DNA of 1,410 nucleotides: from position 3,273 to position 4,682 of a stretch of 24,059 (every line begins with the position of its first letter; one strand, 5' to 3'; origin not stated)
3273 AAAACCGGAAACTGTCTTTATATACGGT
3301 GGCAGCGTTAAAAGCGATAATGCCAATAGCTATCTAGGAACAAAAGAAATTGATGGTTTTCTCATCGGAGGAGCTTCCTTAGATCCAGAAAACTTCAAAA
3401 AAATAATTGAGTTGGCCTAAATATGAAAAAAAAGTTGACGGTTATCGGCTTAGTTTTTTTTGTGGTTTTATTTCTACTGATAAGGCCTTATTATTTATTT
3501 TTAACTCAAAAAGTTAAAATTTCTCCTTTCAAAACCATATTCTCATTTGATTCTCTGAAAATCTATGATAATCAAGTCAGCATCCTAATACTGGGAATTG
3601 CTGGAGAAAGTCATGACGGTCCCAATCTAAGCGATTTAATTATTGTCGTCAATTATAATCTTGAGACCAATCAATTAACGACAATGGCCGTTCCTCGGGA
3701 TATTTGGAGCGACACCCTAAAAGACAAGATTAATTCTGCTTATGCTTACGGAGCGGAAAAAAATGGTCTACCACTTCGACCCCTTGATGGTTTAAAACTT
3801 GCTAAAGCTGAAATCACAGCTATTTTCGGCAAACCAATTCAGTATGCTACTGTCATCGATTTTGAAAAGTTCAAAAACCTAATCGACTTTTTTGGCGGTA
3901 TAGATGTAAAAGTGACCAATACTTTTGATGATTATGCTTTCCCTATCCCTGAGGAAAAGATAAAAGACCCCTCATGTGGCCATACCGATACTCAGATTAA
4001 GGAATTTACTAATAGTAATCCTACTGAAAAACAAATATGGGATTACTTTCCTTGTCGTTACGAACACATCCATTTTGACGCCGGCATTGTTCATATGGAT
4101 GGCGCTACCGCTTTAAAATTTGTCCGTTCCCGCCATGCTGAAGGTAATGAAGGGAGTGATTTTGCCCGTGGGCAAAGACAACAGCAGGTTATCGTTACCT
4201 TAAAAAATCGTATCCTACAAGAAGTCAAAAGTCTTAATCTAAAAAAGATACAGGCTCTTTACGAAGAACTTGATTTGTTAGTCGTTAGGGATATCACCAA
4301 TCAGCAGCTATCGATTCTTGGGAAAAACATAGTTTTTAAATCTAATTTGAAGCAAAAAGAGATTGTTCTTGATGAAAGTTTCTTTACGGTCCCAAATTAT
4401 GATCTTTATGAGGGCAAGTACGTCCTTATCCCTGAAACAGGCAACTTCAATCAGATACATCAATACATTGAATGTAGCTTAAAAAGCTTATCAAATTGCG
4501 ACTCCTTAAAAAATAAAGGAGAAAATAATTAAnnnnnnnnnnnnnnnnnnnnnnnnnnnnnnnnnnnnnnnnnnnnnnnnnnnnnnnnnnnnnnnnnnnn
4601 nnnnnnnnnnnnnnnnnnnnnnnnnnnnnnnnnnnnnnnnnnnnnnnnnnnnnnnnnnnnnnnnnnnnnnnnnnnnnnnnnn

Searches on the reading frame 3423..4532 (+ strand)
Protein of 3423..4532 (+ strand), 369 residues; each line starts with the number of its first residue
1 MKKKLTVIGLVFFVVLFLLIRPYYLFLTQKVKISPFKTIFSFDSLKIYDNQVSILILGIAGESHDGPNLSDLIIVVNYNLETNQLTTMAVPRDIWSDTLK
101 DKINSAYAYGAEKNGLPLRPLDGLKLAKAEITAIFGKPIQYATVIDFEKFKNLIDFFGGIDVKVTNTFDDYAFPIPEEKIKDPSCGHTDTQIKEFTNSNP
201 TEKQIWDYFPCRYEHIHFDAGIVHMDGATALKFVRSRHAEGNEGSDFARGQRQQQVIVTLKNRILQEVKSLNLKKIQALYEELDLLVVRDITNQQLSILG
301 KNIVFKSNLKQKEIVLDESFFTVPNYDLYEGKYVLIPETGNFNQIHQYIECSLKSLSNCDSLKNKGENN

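Call 4: search_protein_families(library=pfam, proteins=[window:3423-4532:+], max_evalue=0.01)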
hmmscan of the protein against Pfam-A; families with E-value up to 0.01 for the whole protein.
window:3423-4532:+ (369 aa): 1 family
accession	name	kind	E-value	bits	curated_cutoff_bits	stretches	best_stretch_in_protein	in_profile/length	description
PF03816.19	LytR_cpsA_psr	-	1.7e-28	100.1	24.6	1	70-264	2-148/150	LytR_cpsA_psr family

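Call 5: search_protein_families(library=ncbifam, proteins=[window:3423-4532:+], max_evalue=0.01)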
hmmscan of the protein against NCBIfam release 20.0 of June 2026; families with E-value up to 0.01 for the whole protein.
window:3423-4532:+ (369 aa): 4 families
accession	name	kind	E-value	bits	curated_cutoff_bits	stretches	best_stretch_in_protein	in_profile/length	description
TIGR00350.1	lytR_cpsA_psr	domain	1.6e-20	73.9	62.3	2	70-172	3-100/152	LCP family glycopolymer transferase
NF006897.1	PRK09379.1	equivalog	1.4e-19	70.5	441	2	50-169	58-168/298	polyisoprenyl-teichoic acid--peptidoglycan teichoic acid transferase TagU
NF051849.1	LCP_trans_Cps2A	equivalog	1.8e-13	50.5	650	2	211-329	334-455/477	LCP family glycopolymer transferase CpsA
NF047591.1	ligase_LytR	equivalog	3.3e-09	36.5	450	1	50-176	56-181/336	glycopolymer--peptidoglycan transferase LytR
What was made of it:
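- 3423..4532 (+): Canonical LCP protein of the same genome (the comparator, not part of the cluster). PF03816 E 1.7e-28, TIGR00350 (calls 4, 5).
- On LCP / LytR_cpsA_psr (PF03816, TIGR00350): No PF03816 or TIGR00350 hit for the protein (calls 4, 5).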

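Call 21: find_homologous_proteins(query=window:3423-4532:+, max_evalue=0.001)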
Query window:3423-4532:+ (369 aa): 2022 proteins with E <= 0.001 among 6766 candidates; the best 120 are listed.
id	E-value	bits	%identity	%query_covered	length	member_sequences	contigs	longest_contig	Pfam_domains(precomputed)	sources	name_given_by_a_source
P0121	4.5e-245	831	100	100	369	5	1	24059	PF03816.20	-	-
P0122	3.1e-210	716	87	100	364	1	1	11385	PF03816.20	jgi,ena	-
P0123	1.4e-153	530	68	100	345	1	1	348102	PF03816.20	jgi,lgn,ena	-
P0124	5.9e-138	478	58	98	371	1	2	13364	PF03816.20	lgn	-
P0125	1.1e-136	474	58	100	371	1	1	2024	PF03816.20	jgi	jgi:LCP family protein required for cell wall assembly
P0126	2.5e-132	460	58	94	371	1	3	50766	PF03816.20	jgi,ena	-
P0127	6.9e-132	458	56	95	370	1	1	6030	PF03816.20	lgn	-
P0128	3.7e-130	453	57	98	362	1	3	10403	PF03816.20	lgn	-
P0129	5.8e-130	452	58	94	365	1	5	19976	PF03816.20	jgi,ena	-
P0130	1.2e-127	444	56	95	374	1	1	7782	PF03816.20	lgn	-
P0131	1.9e-127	444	54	100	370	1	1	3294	PF03816.20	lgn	-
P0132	7.7e-127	442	54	99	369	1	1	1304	PF03816.20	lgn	-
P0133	8.7e-127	441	55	99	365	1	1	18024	PF03816.20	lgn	-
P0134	2.0e-125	437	53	100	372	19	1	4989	PF03816.20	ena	-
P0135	3.2e-125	436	54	100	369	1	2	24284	PF03816.20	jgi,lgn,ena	-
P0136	1.2e-124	434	56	94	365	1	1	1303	PF03816.20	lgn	-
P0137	1.6e-124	434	53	94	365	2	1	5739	PF03816.20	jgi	jgi:anionic cell wall polymer biosynthesis LytR-Cps2A-Psr (LCP) family protein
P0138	5.7e-124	432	53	100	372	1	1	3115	PF03816.20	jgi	jgi:anionic cell wall polymer biosynthesis LytR-Cps2A-Psr (LCP) family protein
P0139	6.3e-123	429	52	100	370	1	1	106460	PF03816.20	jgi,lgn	jgi:anionic cell wall polymer biosynthesis LytR-Cps2A-Psr (LCP) family protein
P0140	8.4e-123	428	52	100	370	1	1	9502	PF03816.20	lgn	-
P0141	1.4e-122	428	56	100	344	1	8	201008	PF03816.20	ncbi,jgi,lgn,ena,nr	ncbi:LCP family protein [Candidatus Roizmanbacteria bacterium]|jgi:LCP family protein required for c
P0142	2.3e-122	427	54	99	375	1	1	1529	PF03816.20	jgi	jgi:anionic cell wall polymer biosynthesis LytR-Cps2A-Psr (LCP) family protein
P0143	2.7e-122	427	52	100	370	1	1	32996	PF03816.20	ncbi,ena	-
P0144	4.7e-122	426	53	100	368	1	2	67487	PF03816.20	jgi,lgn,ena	-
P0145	1.1e-121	425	56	94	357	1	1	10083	PF03816.20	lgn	-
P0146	1.3e-120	421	53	98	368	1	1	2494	PF03816.20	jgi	jgi:polyisoprenyl-teichoic acid--peptidoglycan teichoic acid transferase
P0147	1.8e-120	421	53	93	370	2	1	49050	PF03816.20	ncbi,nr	ncbi:Cell envelope-related transcriptional attenuator [Candidatus Roizmanbacteria bacterium]|nr:Cell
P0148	3.3e-119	417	50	100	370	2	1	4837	PF03816.20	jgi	jgi:LCP family protein required for cell wall assembly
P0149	5.0e-119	416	52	100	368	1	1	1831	PF03816.20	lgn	-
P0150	4.3e-118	413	51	100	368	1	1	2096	PF03816.20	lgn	-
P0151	2.2e-117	411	54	100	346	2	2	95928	PF03816.20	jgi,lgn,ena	-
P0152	2.2e-115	404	50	99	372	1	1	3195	PF03816.20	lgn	-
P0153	1.5e-114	401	53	99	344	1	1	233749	PF03816.20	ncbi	-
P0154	3.1e-114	400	54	99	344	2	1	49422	PF03816.20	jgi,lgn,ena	-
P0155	1.0e-113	398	56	98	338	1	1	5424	PF03816.20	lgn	-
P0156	2.1e-113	397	54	99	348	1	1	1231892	PF03816.20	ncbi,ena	-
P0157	2.8e-112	394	53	96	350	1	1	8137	PF03816.20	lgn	-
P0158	8.8e-112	392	52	99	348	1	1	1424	PF03816.20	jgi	jgi:LCP family protein required for cell wall assembly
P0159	1.9e-111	391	51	95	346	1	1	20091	PF03816.20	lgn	-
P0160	8.1e-111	389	56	93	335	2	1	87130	PF03816.20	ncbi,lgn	-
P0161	2.0e-110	388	53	93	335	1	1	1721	PF03816.20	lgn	-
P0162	4.6e-110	386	52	100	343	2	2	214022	PF03816.20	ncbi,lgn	-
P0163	6.4e-110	386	53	99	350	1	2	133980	PF03816.20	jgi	-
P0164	6.5e-110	386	53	97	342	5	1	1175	PF03816.20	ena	-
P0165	4.8e-109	383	52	97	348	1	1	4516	PF03816.20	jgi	-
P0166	4.9e-109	383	55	95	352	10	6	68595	PF03816.20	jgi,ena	-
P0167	6.1e-109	383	53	96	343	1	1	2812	PF03816.20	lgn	-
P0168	1.7e-108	381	53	99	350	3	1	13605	PF03816.20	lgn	-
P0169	4.6e-108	380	52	93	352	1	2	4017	PF03816.20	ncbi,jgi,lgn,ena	-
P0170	5.6e-108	380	56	95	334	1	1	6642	PF03816.20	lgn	-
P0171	6.4e-108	379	52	100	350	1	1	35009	PF03816.20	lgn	-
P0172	9.2e-108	379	53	98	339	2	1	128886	PF03816.20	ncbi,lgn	-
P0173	1.2e-107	379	52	99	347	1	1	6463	PF03816.20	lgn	-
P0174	1.4e-107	378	53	96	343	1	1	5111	PF03816.20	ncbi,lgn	-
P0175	1.5e-107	378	50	100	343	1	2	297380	PF03816.20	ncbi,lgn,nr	ncbi:LCP family protein [Candidatus Roizmanbacteria bacterium]|nr:LCP family protein [Candidatus Roi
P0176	2.4e-107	378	53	98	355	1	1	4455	PF03816.20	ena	-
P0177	3.1e-107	377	52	95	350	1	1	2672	PF03816.20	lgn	-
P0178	2.0e-106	374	53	100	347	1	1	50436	PF03816.20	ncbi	ncbi:MAG: LCP family protein [Candidatus Roizmanbacteria bacterium]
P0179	2.0e-106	374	53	99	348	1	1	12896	PF03816.20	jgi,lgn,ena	-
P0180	2.7e-106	374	52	97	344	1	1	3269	PF03816.20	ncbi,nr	ncbi:LCP family protein [Candidatus Roizmanbacteria bacterium]|nr:LCP family protein [Candidatus Roi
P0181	3.3e-106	374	50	100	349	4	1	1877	PF03816.20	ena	-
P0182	5.1e-106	373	52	93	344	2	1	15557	PF03816.20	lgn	-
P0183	6.6e-106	373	53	95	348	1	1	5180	PF03816.20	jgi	-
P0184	7.0e-106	373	52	91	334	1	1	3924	PF03816.20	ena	-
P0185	9.4e-106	372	53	95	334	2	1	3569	PF03816.20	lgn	-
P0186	2.1e-105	371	55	91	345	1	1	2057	PF03816.20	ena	-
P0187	2.2e-105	371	52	91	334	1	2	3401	PF03816.20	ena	-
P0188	3.0e-105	371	54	95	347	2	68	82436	PF03816.20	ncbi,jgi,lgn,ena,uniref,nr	ncbi:hypothetical protein COY13_03300 [Candidatus Roizmanbacteria bacterium CG_4_10_14_0_2_um_filter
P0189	3.1e-105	371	52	95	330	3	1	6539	PF03816.20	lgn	-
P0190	4.1e-105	370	51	100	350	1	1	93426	PF03816.20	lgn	-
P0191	4.2e-105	370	53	92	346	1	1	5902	PF03816.20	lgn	-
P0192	6.0e-105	370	49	100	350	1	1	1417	PF03816.20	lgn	-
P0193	8.3e-105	369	52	99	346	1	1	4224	PF03816.20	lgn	-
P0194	1.0e-104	369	53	95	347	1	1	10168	PF03816.20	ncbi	-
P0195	1.3e-104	368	49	100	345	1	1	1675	PF03816.20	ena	-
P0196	2.4e-104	368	51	93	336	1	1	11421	PF03816.20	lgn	-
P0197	2.6e-104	368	51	100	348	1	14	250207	PF03816.20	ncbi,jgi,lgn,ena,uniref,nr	ncbi:MAG: Cell envelope-related transcriptional attenuator [Candidatus Roizmanbacteria bacterium GW2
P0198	3.1e-104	367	53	95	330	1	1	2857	PF03816.20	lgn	-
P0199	5.4e-104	366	51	98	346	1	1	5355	PF03816.20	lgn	-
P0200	5.9e-104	366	53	97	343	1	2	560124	PF03816.20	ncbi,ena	-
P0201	5.9e-104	366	51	100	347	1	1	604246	PF03816.20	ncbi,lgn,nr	ncbi:LCP family protein [Candidatus Roizmanbacteria bacterium]|nr:LCP family protein [Candidatus Roi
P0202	8.4e-104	366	53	96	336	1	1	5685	PF03816.20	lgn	-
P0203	1.0e-103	366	51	95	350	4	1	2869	PF03816.20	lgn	-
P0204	1.3e-103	365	52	95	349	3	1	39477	PF03816.20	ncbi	-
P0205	1.8e-103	365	53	94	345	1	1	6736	PF03816.20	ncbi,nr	ncbi:MAG: LCP family protein [Patescibacteria group bacterium]|nr:LCP family protein [Patescibacteri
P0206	2.2e-103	364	50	100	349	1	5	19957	PF03816.20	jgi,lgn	-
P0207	2.7e-103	364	49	99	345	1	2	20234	PF03816.20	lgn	-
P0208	2.9e-103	364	49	99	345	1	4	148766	PF03816.20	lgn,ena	-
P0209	3.4e-103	364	49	100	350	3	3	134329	PF03816.20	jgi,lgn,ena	jgi:LCP family protein required for cell wall assembly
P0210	3.9e-103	364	51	98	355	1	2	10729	PF03816.20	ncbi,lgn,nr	ncbi:LCP family protein [Candidatus Roizmanbacteria bacterium]|nr:LCP family protein [Candidatus Roi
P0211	4.4e-103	363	53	91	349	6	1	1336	PF03816.20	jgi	jgi:LCP family protein required for cell wall assembly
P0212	1.2e-102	362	50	100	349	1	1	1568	PF03816.20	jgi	-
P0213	1.2e-102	362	51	100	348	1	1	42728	PF03816.20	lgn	-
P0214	1.5e-102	362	49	100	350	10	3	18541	PF03816.20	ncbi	-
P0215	1.7e-102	362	51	97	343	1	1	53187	PF03816.20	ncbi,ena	-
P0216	2.3e-102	361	52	89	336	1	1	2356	PF03816.20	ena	-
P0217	2.3e-102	361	50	99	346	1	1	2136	PF03816.20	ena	-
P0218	2.6e-102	361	51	99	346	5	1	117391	PF03816.20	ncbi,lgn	-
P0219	3.0e-102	361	51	93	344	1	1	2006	PF03816.20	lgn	-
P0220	3.0e-102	361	54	90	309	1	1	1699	PF03816.20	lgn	-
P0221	3.4e-102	361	53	98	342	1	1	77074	PF03816.20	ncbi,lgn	-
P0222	4.0e-102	360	51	95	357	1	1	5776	PF03816.20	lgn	-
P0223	4.2e-102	360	53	95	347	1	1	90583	PF03816.20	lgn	-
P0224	4.5e-102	360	51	95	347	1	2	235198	PF03816.20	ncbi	-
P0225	4.7e-102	360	50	98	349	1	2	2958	PF03816.20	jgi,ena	-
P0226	5.9e-102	360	52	89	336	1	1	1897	PF03816.20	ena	-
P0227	6.2e-102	360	48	100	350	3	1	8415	PF03816.20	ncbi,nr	ncbi:MAG: LCP family protein [Candidatus Roizmanbacteria bacterium]|nr:LCP family protein [Candidatu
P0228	1.2e-101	359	50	100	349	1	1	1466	PF03816.20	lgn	-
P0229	1.2e-101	359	52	94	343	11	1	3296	PF03816.20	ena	-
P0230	1.2e-101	359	51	96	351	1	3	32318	PF03816.20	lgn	-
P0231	1.4e-101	359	49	100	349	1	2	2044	PF03816.20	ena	-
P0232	1.9e-101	358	51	91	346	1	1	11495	PF03816.20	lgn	-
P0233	2.2e-101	358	52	98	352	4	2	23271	PF03816.20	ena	-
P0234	3.1e-101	357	54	86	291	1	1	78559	PF03816.20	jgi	jgi:LCP family protein required for cell wall assembly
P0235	3.4e-101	357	52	93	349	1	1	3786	PF03816.20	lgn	-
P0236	4.0e-101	357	50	93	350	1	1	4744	PF03816.20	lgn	-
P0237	5.4e-101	357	49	98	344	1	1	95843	PF03816.20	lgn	-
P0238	1.1e-100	356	49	100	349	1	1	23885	PF03816.20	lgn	-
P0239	1.1e-100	356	50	96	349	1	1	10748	PF03816.20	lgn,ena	-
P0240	1.2e-100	356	50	100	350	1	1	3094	PF03816.20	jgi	jgi:polyisoprenyl-teichoic acid--peptidoglycan teichoic acid transferase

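Call 56: search_solved_structures(query=A2, max_evalue=0.001, show_alignments=4)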
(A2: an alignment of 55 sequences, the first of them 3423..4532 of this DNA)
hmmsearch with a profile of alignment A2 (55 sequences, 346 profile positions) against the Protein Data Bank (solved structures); distinct sequences matched with E-value up to 0.001: 17.
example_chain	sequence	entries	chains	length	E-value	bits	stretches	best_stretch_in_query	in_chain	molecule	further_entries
6uex_A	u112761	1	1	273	1.2e-22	84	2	48-163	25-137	Regulatory protein MsrR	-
6uf3_A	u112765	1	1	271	4.5e-22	82.1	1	53-257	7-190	Polyisoprenyl-teichoic acid--peptidoglycan teichoic acid transferase TagV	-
3nxh_A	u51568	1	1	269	4.8e-22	82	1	53-258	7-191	transcriptional regulator yvhJ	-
3qfi_A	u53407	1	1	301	1.7e-21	80.2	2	52-158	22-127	Transcriptional regulator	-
6uf6_A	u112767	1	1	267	3.9e-21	79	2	51-163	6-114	Polyisoprenyl-teichoic acid--peptidoglycan teichoic acid transferase TagU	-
3mej_A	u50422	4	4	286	3.4e-19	72.6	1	29-241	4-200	transcriptional regulator ywtF | Putative transcriptional regulator ywtF | Polyisoprenyl-teichoic acid--peptidoglycan teichoic acid transferase TagT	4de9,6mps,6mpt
6uf5_A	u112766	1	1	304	3.6e-19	72.5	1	29-241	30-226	Polyisoprenyl-teichoic acid--peptidoglycan teichoic acid transferase TagT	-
3owq_A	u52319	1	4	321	4e-19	72.4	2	2-158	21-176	Lin1025 protein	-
3nro_A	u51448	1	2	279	1.5e-17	67.2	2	52-158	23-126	Lmo1026 protein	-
9gn3_A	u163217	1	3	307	5.8e-16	62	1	49-244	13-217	Regulatory protein MsrR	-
3okz_A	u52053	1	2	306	2.7e-14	56.5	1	52-265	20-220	Putative uncharacterized protein gbs0355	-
9cy9_A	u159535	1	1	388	8.8e-14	54.8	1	52-266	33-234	Biofilm regulatory protein A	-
3pe5_A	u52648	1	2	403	9.4e-14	54.7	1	52-240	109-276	Uncharacterized protein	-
8qty_A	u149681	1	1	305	1e-13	54.6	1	50-243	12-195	Biofilm regulatory protein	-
2xxp_A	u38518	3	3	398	1.2e-12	51.2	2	180-267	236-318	CPS2A | CPS2A, Integral membrane regulatory protein Wzg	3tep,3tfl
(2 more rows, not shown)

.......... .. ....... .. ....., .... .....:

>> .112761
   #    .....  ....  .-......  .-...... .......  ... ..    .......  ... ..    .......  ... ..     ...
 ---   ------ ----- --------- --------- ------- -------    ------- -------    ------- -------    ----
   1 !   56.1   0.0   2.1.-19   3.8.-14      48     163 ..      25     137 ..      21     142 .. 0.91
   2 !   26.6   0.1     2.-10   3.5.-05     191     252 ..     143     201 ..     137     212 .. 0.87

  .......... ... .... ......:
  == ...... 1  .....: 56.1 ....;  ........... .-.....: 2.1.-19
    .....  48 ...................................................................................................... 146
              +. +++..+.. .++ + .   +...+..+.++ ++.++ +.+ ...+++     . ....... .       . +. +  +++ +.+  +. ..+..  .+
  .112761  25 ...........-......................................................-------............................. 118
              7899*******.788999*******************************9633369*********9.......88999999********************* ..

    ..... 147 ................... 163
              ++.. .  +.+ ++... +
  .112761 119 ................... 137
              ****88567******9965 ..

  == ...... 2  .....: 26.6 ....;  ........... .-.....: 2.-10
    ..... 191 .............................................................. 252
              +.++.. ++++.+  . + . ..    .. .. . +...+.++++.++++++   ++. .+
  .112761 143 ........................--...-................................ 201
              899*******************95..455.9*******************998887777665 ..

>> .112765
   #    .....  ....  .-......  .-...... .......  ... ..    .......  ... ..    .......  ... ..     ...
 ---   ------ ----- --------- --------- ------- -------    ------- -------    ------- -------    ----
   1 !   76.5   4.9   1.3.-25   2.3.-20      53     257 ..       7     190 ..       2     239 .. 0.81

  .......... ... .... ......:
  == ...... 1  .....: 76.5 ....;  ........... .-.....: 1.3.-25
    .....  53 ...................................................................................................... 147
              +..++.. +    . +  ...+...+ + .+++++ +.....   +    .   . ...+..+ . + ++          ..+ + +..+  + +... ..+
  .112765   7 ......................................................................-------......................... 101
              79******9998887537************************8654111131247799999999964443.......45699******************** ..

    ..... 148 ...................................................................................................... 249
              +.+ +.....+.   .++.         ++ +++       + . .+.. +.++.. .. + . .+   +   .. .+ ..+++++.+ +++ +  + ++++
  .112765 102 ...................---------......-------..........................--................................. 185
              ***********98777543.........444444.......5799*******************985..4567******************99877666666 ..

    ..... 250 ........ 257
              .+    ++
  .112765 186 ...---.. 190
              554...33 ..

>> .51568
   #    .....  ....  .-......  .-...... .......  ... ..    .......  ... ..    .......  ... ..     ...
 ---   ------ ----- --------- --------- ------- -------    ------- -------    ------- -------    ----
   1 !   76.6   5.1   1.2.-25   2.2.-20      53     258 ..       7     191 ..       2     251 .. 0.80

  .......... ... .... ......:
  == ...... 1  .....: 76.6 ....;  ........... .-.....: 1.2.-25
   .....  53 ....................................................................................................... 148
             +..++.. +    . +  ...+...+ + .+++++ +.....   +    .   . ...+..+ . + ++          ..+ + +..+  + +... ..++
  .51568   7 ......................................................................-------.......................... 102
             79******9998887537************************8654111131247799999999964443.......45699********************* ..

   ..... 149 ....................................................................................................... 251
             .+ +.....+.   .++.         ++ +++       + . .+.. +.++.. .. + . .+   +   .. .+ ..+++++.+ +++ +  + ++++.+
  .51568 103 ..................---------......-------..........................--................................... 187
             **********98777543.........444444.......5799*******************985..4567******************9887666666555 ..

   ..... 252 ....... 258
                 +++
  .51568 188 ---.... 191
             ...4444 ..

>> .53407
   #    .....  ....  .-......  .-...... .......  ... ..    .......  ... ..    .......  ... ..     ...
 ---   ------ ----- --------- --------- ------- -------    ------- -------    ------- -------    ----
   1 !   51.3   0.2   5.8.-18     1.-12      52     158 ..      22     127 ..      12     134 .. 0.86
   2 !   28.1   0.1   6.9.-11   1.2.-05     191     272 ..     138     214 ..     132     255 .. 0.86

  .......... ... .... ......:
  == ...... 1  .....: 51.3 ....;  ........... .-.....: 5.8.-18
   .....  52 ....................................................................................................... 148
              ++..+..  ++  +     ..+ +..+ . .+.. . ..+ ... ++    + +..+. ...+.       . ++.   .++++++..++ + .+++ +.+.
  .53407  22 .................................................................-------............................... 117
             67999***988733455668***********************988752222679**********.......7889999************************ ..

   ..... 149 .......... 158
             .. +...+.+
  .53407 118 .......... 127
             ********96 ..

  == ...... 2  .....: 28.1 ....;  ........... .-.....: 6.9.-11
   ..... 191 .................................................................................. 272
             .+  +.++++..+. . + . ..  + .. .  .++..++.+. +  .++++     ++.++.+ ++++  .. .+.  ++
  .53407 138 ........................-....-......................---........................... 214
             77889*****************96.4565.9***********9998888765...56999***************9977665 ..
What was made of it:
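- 3423..4532 (+): Its family profile hits 17 PDB LCP sequences (call 56).
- That is 14 of the 17 distinct LCP sequences in the PDB (call 56).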
